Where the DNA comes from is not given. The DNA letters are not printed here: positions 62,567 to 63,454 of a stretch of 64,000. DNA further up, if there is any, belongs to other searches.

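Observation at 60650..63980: Right-end lower-GC region with mobile-element hallmarks: GIY-YIG nuclease, wHTH protein, divergent promoter, long inverted repeats and iterons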

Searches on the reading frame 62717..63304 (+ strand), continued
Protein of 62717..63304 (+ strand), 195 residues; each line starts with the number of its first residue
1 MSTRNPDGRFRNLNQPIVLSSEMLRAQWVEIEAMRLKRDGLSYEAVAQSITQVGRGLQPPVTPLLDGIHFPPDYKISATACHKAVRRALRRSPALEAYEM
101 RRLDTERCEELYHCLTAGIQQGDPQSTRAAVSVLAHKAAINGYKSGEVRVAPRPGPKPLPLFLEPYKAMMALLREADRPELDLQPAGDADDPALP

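Call 39: fold_search(model_id=the predicted structure, library=pdb)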
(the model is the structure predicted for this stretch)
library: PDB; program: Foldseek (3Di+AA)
matches with E <= 10: 19; with E <= 0.001: 0
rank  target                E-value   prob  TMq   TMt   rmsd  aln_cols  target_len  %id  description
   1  1dky_B                4.0e+00  0.38  0.29  0.28   3.5        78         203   15  THE SUBSTRATE BINDING DOMAIN OF DNAK IN COMPLEX WITH A SUBSTRATE PEPTIDE, DETERMINED FROM TYPE 2 NATIVE CRYSTALS (released 1996-12-07)
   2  3dpo_A                5.3e+00  0.33  0.30  0.28   3.5        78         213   15  Crystal structure of the substrate binding domain of E. coli DnaK in complex with a short pyrrhocoricin-derived inhibi (released 2009-03-10)
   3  1dkx_A                6.2e+00  0.25  0.29  0.27   3.6        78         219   14  THE SUBSTRATE BINDING DOMAIN OF DNAK IN COMPLEX WITH A SUBSTRATE PEPTIDE, DETERMINED FROM TYPE 1 SELENOMETHIONYL CRYST (released 1996-12-07)
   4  3qnj_B                6.5e+00  0.18  0.27  0.25   4.3        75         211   17  Crystal structure of the substrate binding domain of E.coli DnaK in complex with the antimicrobial peptide oncocin (released 2011-03-23)
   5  6ejq_B                6.5e+00  0.10  0.22  0.30  20.3       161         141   12  Crystal structure of a C-terminally truncated small terminase protein from the thermophilic bacteriophage G20c (released 2018-10-10)
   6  4ezn_A                6.8e+00  0.25  0.30  0.28   3.4        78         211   15  Crystal structure of the substrate binding domain of E.coli DnaK in complex with pyrrhocoricin (released 2013-04-17)
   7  7ohf                  7.2e+00  0.02  0.16  0.17  28.4       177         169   12  Cryo-EM structure of pyrococcus furiosus apoferritin in nanofluidic channels (released 2021-08-11)
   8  6ls3_A                7.6e+00  0.03  0.18  0.20  28.0       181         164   10  cubic-shaped crystal of TmFtn mutant-T4FY stimulated by Mg (released 2021-01-20)
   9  5ls9_H                8.0e+00  0.03  0.16  0.18  16.1       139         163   12  Humanized Archaeal ferritin (released 2016-11-30)
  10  3qnj_A                8.4e+00  0.14  0.30  0.29  19.7       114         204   16  Crystal structure of the substrate binding domain of E.coli DnaK in complex with the antimicrobial peptide oncocin (released 2011-03-23)
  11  1dkz_A                8.9e+00  0.16  0.28  0.26   3.8        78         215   17  THE SUBSTRATE BINDING DOMAIN OF DNAK IN COMPLEX WITH A SUBSTRATE PEPTIDE, DETERMINED FROM TYPE 1 NATIVE CRYSTALS (released 1996-12-07)
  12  4r5l_C                9.4e+00  0.14  0.28  0.25   4.2        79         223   19  Crystal structure of the DnaK C-terminus (Dnak-SBD-C) (released 2014-09-10)
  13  6v1i_A                9.4e+00  0.08  0.20  0.28   9.9       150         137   10  Cryo-EM reconstruction of the thermophilic bacteriophage P74-26 small terminase- symmetric (released 2020-02-12)
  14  4r5j_B                9.9e+00  0.21  0.29  0.26   3.1        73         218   18  Crystal structure of the DnaK C-terminus (Dnak-SBD-A) (released 2014-09-10)
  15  4e81_B                9.9e+00  0.16  0.29  0.27   3.6        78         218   15  Crystal structure of the substrate binding domain of E.coli DnaK in complex with a short apidaecin peptide (released 2012-05-30)
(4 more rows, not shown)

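Call 44: search_solved_structures(query=A2, max_evalue=10, show_alignments=2)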
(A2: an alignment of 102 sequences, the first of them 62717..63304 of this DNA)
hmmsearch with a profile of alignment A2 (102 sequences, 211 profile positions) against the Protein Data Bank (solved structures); distinct sequences matched with E-value up to 10: 9.
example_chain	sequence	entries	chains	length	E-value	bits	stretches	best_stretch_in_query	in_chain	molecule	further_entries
5cwb_A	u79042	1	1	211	0.03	16.8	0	25-51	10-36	Designed helical repeat protein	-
7mwr_B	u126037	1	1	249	0.06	15.9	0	25-51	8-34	LHD101B4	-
2qed_A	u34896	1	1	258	0.59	12.6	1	127-177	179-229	Hydroxyacylglutathione hydrolase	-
5oml_A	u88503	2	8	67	0.99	11.9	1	13-57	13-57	Peroxin 14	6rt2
6s7m_A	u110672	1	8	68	1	11.8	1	13-57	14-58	Peroxin 14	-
5l87_A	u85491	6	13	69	1.1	11.8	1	13-57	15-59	Peroxin 14 | Peroxisomal membrane protein PEX14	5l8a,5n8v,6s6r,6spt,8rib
6s9y_A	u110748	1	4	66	1.1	11.7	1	16-57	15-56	Peroxin 14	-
5mmc_A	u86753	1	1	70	1.2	11.6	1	14-57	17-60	Peroxin 14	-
4u0y_A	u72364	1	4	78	1.9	11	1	43-86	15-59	HTH-type transcriptional repressor YvoA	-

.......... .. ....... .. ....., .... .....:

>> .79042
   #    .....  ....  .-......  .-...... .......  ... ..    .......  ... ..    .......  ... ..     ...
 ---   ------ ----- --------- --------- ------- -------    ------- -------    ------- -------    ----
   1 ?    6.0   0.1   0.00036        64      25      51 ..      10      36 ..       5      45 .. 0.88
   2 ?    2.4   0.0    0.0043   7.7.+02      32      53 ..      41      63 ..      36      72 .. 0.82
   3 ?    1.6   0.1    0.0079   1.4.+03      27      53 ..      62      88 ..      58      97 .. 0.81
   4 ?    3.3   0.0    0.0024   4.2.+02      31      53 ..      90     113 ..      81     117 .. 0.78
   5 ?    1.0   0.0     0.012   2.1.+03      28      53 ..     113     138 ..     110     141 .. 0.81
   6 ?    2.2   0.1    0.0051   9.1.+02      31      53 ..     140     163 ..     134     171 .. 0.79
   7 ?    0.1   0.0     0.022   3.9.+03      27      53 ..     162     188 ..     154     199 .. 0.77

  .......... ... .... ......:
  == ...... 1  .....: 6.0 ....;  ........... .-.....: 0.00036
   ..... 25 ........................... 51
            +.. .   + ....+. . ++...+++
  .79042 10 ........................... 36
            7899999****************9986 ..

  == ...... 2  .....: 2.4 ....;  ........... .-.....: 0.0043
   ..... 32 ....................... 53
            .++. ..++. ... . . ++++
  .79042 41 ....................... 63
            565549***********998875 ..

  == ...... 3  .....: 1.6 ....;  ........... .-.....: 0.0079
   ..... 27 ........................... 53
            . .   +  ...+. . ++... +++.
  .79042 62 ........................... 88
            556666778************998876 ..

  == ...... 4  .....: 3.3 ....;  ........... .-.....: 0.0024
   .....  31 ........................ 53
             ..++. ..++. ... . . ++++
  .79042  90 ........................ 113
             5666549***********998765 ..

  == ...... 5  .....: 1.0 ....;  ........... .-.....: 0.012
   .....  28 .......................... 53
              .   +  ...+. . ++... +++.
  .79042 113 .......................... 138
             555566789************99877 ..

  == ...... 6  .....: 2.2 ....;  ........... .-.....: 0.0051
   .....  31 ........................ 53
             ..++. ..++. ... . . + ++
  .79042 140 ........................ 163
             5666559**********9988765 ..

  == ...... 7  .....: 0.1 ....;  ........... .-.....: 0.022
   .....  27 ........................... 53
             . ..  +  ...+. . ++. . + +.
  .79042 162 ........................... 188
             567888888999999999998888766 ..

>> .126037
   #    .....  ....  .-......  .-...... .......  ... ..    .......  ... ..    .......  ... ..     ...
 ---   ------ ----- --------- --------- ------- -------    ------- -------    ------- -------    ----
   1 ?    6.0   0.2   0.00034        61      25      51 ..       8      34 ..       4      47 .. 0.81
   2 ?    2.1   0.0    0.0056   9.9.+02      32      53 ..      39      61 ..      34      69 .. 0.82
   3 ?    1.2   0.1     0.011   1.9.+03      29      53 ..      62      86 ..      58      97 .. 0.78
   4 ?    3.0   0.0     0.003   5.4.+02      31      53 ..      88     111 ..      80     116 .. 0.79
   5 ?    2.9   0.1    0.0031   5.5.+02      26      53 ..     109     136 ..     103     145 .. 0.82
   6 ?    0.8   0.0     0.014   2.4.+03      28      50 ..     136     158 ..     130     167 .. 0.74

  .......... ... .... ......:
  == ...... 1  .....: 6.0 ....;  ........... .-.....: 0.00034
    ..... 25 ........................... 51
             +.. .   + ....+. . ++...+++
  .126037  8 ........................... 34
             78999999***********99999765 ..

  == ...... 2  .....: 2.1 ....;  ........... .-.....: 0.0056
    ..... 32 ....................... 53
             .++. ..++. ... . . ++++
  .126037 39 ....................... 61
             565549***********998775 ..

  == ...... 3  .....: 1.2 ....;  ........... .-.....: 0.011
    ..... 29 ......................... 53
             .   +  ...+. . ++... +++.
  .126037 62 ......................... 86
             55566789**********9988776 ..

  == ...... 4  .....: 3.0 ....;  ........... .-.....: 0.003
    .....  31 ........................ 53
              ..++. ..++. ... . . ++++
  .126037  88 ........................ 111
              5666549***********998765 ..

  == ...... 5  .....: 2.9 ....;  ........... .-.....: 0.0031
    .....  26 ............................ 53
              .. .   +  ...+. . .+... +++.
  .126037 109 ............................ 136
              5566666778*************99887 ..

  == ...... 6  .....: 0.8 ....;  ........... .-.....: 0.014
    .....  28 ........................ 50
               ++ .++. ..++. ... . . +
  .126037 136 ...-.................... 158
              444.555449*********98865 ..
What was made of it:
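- Tried and rejected: PDB relatives of the 195-aa family by sequence: none (call 44).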

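Call 45: search_dna_similar(query=window:62717-63304:+, collection=phages, mode=protein, max_evalue=0.01, max_rows=30)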
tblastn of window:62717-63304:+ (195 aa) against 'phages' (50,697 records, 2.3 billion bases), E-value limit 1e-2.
No match.
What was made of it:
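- Tried and rejected: The 195-aa protein has no tblastn hit in 50,697 phage records (call 45).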

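Call 62: find_encoding_contigs(protein=P0003, flank=10000)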
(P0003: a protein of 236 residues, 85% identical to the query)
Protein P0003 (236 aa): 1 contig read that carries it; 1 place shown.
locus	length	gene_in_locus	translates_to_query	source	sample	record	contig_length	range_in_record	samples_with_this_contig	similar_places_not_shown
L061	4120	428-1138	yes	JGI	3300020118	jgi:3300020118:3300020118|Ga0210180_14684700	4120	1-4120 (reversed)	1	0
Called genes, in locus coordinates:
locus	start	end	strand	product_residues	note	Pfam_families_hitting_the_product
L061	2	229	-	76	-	?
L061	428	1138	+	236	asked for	-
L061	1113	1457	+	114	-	-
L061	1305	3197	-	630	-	PF00211:Guanylate_cyc, PF07719:TPR_2 (faint), PF13414:TPR_11 (faint), PF13428:TPR_14 (faint), PF13431:TPR_17 (faint), PF14559:TPR_19 (faint)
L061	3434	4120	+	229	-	?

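Call 64: search_protein_families(library=padloc, proteins=[window:62717-63304:+, L011:4530-5960:+, L011:5951-7240:+, L011:7243-7881:+, L011:3703-4422:-, L019:4150-5070:+], max_evalue=0.01)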
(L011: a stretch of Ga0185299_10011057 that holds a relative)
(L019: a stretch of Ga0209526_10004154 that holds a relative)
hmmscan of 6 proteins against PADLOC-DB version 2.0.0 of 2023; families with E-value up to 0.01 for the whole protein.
window:62717-63304:+ (195 aa): 0 families

L011:4530-5960:+ (476 aa): 1 family
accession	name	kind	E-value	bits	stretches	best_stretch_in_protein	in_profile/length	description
PDLC03658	mREase_IV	-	0.0066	12.2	1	112-152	318-358/953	Type IV methyl-directed restriction enzyme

L011:5951-7240:+ (429 aa): 64 families (the best 25 are shown)
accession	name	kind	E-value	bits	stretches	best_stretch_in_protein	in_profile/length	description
PDLC03229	MTase_II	-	5.3e-66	221.2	1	29-418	15-400/436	Type II methyltransferase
PDLC03371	MTase_II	-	6.8e-25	86.1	1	212-420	31-254/260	Type II methyltransferase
PDLC03308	MTase_II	-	2e-18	64.6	1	214-408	193-384/419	Type II methyltransferase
PDLC03228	MTase_II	-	9e-18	62.9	1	239-420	41-207/227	Type II methyltransferase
PDLC03299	MTase_II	-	2e-15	55.1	1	356-419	195-258/296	Type II methyltransferase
PDLC03387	MTase_II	-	4.3e-14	50.4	1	338-421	195-278/289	Type II methyltransferase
PDLC03738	oMTase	-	1.3e-13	48.5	1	354-420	201-267/376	orphan methyltransferase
PDLC03320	MTase_II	-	4.9e-13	46.9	1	356-421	212-277/289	Type II methyltransferase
PDLC03216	MTase_II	-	5.8e-13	46.6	1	354-420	191-257/364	Type II methyltransferase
PDLC03353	MTase_II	-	4.5e-12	44.1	1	345-418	175-250/260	Type II methyltransferase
PDLC03339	MTase_II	-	4.9e-12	43.3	1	357-418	210-271/399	Type II methyltransferase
PDLC03265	MTase_II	-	1.1e-11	42.7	1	356-418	266-328/333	Type II methyltransferase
PDLC03230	MTase_II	-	3e-11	41.2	1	354-416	218-280/360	Type II methyltransferase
PDLC04134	mad2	-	1.6e-10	38.5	1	357-423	274-338/492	mads_2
PDLC03354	MTase_II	-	2.7e-10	37.8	1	355-403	320-367/425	Type II methyltransferase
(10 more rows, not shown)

L011:7243-7881:+ (212 aa): 0 families

L011:3703-4422:- (239 aa): 0 families

L019:4150-5070:+ (306 aa): 0 families

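Call 65: search_protein_families(library=ncbifam, proteins=[window:62717-63304:+, L011:4530-5960:+, L011:5951-7240:+, L011:7243-7881:+, L011:3703-4422:-, L019:4150-5070:+], max_evalue=0.01)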
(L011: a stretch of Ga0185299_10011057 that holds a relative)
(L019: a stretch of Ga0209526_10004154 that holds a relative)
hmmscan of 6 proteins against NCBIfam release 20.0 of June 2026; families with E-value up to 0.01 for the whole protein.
window:62717-63304:+ (195 aa): 0 families

L011:4530-5960:+ (476 aa): 2 families
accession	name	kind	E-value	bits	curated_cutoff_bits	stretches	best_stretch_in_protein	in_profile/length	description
TIGR01630.1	psiM2_ORF9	equivalog_domain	3.8e-11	43.7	41.65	1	278-422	1-140/142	phage terminase large subunit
TIGR01547.1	phage_term_2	equivalog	1.5e-06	27.9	105.05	1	84-224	53-186/396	PBSX family phage terminase large subunit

L011:5951-7240:+ (429 aa): 3 families
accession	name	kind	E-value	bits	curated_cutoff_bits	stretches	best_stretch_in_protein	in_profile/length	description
NF010253.0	PRK13699.1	subfamily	2e-14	53.8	244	1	285-421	77-208/226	DNA methyltransferase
NF050803.1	DnaMtaseCcrMCaul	equivalog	1.5e-12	47.1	830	1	353-420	182-249/350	adenine-specific DNA-methyltransferase CcrM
NF008572.0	PRK11524.1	equivalog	9.7e-11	41.3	292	1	357-419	195-257/294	adenine-specific DNA-methyltransferase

L011:7243-7881:+ (212 aa): 0 families

L011:3703-4422:- (239 aa): 2 families
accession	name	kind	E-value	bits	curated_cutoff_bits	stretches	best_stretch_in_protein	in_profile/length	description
NF041951.1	phage_RstR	subfamily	1.6e-06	28.3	80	1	29-81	17-70/108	RstR family transcriptional repressor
NF007257.0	PRK09706.1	subfamily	0.0043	16.9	101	0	29-83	20-75/135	transcriptional repressor DicA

L019:4150-5070:+ (306 aa): 0 families

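Call 66: search_protein_families(library=pfam, proteins=[L036:6563-7084:-, L036:5458-6045:-, L036:3872-4657:+, L036:2048-3703:+, L036:11536-12591:-, L036:10831-11349:+, L020:2295-3767:-, L020:1169-2449:-, L020:4366-4983:+, L019:9116-9781:-], max_evalue=0.001)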
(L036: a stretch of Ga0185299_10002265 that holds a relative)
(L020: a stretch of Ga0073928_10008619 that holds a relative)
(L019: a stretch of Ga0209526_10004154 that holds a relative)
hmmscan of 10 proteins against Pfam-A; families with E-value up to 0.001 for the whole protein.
L036:6563-7084:- (173 aa): 0 families

L036:5458-6045:- (195 aa): 0 families

L036:3872-4657:+ (261 aa): 5 families
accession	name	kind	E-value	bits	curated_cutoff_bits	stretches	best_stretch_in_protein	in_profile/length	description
PF13561.12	adh_short_C2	-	5.5e-50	170.6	27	1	10-252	3-235/236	Enoyl-(Acyl carrier protein) reductase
PF00106.31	adh_short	-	4.6e-41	140.9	26.6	1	2-193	1-191/195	short chain dehydrogenase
PF23441.1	SDR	-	1.9e-10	41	27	1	5-254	11-257/258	SDR-like rossmann domain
PF08659.16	KR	-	1.4e-06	28.8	22.6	1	5-158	4-156/180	KR domain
PF01370.27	Epimerase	-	7.3e-05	22.7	20.9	1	5-170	2-161/240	NAD dependent epimerase/dehydratase family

L036:2048-3703:+ (551 aa): 4 families
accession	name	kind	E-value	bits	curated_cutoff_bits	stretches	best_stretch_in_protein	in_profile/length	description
PF00198.28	2-oxoacid_dh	-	3.1e-66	223.6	23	1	194-410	5-227/232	2-oxoacid dehydrogenases acyltransferase (catalytic domain)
PF00364.28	Biotin_lipoyl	-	1.7e-16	60.3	22.1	1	18-90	2-73/73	Biotin-requiring enzyme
PF02566.24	OsmC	-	2e-12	47.8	27.5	1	456-546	3-99/100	OsmC-like protein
PF02817.22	E3_binding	-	1.2e-10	41.8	23.7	1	130-164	2-36/36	e3 binding domain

L036:11536-12591:- (351 aa): 1 family
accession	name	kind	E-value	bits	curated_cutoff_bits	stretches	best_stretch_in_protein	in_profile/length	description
PF00296.26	Bac_luciferase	-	1.5e-58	199.1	27.9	1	1-310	1-305/314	Luciferase-like monooxygenase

L036:10831-11349:+ (172 aa): 0 families

L020:2295-3767:- (490 aa): 3 families
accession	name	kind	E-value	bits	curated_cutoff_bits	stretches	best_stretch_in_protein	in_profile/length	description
PF00176.29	SNF2-rel_dom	-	2.6e-09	37.1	24.9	1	129-300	20-181/290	SNF2-related domain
PF00270.35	DEAD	-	2.1e-07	31.3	26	1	129-287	17-165/167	DEAD/DEAH box helicase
PF04851.21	ResIII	-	1.4e-06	28.7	22.5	1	127-283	24-163/164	Type III restriction enzyme, res subunit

L020:1169-2449:- (426 aa): 1 family
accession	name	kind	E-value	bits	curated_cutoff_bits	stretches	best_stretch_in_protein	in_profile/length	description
PF00271.37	Helicase_C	-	2.4e-18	66.8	23.5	1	51-163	3-110/110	Helicase conserved C-terminal domain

L020:4366-4983:+ (205 aa): 1 family
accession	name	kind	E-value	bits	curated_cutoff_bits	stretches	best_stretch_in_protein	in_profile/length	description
PF13338.12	AbiEi_4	-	1.2e-11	44.9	25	1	14-59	4-49/49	Transcriptional regulator, AbiEi antitoxin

L019:9116-9781:- (221 aa): 1 family
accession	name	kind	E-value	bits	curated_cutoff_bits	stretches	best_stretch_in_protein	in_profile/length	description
PF13683.12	rve_3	-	7.9e-15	54.8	26.5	1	129-194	2-67/67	Integrase core domain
